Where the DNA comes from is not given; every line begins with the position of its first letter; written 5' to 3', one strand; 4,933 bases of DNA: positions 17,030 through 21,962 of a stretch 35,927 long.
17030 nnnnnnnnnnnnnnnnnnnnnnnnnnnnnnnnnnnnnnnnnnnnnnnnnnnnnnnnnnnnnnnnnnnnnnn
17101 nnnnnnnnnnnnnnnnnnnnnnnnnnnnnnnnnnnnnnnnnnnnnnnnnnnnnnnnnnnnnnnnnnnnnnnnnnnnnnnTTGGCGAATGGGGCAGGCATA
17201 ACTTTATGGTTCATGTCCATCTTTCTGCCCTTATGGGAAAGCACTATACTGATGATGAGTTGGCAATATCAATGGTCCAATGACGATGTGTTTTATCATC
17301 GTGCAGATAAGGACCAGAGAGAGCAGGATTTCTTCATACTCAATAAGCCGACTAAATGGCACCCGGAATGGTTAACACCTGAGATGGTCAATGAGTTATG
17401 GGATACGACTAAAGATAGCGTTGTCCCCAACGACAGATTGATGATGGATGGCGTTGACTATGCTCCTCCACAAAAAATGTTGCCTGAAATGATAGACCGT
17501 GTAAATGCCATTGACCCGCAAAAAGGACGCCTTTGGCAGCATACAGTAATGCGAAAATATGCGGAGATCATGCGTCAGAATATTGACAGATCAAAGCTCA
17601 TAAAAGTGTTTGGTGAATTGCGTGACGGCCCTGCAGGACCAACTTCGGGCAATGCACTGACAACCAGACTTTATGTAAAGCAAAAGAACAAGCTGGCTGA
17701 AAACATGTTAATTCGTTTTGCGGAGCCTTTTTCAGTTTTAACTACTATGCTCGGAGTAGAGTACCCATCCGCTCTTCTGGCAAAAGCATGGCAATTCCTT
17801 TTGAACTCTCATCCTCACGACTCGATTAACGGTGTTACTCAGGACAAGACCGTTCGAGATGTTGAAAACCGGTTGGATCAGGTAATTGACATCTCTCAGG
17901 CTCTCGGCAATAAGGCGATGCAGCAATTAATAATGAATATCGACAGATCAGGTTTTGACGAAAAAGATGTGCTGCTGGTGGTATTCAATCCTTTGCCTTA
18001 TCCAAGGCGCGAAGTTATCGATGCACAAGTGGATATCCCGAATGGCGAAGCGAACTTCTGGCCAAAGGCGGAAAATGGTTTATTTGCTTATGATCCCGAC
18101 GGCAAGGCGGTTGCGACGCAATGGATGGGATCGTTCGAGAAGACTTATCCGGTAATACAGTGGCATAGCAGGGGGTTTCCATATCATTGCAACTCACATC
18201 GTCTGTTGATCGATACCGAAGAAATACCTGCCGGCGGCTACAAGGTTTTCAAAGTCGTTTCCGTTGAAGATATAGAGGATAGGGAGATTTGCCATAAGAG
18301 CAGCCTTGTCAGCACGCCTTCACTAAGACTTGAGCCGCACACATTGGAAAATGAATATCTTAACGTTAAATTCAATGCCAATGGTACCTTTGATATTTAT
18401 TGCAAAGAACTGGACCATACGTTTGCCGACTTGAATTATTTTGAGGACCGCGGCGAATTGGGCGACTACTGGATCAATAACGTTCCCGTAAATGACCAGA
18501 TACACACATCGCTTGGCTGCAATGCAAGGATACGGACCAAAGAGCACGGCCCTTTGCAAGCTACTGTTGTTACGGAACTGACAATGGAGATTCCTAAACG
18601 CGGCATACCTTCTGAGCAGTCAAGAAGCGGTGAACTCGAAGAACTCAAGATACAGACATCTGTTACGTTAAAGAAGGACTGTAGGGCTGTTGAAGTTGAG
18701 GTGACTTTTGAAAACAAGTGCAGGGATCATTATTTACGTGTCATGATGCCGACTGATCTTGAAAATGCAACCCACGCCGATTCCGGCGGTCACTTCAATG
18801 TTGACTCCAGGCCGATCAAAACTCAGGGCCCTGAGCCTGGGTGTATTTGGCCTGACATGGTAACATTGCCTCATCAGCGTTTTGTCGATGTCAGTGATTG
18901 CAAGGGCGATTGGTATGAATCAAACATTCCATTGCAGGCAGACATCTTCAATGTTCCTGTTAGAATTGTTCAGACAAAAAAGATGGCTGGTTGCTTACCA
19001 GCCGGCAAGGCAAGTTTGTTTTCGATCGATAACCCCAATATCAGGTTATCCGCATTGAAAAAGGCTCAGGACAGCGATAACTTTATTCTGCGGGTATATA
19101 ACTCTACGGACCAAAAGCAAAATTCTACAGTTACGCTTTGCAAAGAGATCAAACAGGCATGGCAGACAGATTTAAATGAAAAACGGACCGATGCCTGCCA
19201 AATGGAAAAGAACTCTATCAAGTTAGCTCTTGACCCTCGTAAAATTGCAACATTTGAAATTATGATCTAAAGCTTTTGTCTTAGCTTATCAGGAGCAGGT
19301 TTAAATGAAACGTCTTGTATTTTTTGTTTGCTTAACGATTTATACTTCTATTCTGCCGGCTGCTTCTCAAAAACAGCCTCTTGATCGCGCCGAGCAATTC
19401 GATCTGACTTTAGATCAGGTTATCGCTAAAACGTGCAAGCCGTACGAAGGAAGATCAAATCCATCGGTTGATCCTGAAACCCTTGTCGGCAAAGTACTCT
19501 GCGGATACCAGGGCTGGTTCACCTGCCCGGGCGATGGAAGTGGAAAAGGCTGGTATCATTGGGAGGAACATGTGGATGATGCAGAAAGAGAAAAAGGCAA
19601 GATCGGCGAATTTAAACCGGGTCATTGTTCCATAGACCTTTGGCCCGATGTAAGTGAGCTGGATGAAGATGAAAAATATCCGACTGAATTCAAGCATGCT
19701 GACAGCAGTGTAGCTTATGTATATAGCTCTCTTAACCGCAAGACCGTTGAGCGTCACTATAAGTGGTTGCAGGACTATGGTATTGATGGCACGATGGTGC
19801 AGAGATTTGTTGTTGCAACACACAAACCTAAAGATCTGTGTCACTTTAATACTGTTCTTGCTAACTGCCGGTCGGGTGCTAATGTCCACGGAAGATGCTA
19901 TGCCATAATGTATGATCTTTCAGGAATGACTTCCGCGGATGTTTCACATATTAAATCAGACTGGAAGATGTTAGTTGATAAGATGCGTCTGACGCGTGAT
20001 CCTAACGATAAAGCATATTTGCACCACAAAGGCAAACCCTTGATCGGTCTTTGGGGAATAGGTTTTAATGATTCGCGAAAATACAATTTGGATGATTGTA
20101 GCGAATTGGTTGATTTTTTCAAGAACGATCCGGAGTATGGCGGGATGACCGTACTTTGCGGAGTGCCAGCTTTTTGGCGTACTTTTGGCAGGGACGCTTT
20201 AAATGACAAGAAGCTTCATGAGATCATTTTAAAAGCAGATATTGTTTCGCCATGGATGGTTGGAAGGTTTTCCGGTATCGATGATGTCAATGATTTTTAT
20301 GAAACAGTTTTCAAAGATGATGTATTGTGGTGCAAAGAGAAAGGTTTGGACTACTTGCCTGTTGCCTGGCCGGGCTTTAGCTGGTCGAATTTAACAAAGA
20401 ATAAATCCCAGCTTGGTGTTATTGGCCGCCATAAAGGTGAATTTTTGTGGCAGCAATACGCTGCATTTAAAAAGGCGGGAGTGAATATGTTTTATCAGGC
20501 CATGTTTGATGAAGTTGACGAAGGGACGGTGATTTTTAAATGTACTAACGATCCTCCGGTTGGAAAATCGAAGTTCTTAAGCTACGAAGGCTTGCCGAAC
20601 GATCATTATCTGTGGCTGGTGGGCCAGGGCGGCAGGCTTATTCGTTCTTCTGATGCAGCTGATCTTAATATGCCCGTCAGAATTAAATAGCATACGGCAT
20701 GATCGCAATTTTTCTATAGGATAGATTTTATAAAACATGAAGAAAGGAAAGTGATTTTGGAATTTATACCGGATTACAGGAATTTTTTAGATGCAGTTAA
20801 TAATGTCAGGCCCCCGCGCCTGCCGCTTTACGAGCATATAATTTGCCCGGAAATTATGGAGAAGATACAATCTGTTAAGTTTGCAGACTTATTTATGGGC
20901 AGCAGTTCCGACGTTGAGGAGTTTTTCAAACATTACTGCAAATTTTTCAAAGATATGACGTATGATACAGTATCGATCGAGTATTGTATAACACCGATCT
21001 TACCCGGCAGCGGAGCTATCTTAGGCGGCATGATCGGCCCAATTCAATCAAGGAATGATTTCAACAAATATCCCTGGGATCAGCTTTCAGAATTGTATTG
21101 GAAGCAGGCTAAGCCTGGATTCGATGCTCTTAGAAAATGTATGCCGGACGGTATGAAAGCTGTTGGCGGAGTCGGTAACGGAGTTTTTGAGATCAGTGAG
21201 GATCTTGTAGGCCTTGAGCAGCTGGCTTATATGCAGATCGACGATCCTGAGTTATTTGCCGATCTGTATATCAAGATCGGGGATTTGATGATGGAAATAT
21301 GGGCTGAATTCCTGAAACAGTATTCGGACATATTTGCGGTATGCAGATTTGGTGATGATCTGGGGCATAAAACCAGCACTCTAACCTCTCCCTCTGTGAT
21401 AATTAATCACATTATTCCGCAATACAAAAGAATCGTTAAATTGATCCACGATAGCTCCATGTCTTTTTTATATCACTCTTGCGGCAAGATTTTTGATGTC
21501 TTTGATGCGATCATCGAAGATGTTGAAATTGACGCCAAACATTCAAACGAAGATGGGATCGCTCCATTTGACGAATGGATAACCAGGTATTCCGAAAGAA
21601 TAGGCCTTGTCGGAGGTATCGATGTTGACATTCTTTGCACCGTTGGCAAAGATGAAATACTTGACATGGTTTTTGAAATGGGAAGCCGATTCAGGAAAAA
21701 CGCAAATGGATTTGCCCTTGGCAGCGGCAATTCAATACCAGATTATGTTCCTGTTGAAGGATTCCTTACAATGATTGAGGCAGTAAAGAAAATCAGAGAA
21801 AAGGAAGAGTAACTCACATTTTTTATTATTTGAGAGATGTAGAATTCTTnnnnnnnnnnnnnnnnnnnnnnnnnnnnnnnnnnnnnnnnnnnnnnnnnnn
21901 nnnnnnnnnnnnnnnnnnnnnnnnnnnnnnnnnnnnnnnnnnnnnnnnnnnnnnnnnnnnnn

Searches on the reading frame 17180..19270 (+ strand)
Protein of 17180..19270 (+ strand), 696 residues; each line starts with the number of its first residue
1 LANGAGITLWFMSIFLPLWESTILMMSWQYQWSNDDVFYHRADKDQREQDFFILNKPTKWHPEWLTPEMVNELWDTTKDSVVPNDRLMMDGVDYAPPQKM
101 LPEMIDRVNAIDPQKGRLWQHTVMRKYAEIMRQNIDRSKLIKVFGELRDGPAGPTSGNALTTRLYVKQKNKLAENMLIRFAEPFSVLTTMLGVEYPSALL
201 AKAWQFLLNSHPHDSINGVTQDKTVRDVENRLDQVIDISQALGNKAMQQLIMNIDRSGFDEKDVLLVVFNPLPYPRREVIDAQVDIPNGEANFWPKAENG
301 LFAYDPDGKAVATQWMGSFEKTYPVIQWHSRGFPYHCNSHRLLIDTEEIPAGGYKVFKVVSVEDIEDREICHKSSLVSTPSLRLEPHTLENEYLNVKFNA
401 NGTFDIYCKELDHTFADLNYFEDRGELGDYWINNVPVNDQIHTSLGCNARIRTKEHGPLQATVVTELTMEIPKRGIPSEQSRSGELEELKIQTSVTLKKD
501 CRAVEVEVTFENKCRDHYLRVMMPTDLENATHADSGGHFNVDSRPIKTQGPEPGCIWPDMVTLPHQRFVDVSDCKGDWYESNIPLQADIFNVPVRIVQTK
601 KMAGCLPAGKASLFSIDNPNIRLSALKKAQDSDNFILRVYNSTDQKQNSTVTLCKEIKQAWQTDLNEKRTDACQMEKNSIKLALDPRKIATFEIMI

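Call 4: search_protein_families(library=pfam, proteins=[window:17180-19270:+], max_evalue=0.01)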
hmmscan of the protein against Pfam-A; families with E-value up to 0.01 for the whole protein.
window:17180-19270:+ (696 aa): 3 families
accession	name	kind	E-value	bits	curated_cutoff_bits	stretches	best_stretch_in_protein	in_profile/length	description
PF17677.7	Glyco_hydro38C2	-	8.9e-14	51.8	22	1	620-692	1-72/72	Glycosyl hydrolases family 38 C-terminal beta sandwich domain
PF07748.19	Glyco_hydro_38C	-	7e-13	49.7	25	1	389-575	1-171/206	Glycosyl hydrolases family 38 C-terminal domain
PF09261.16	Alpha-mann_mid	-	1.3e-11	44.9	31.1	1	160-250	7-96/96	Alpha mannosidase middle domain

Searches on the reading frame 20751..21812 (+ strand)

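Call 5: search_protein_families(library=pfam, proteins=[window:20751-21812:+], max_evalue=0.01)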
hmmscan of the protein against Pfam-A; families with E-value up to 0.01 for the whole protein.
window:20751-21812:+ (353 aa): 1 family
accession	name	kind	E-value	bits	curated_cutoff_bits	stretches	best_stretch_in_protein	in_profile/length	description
PF01208.23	URO-D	-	8.1e-11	41.9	23.9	1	98-347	99-345/346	Uroporphyrinogen decarboxylase (URO-D)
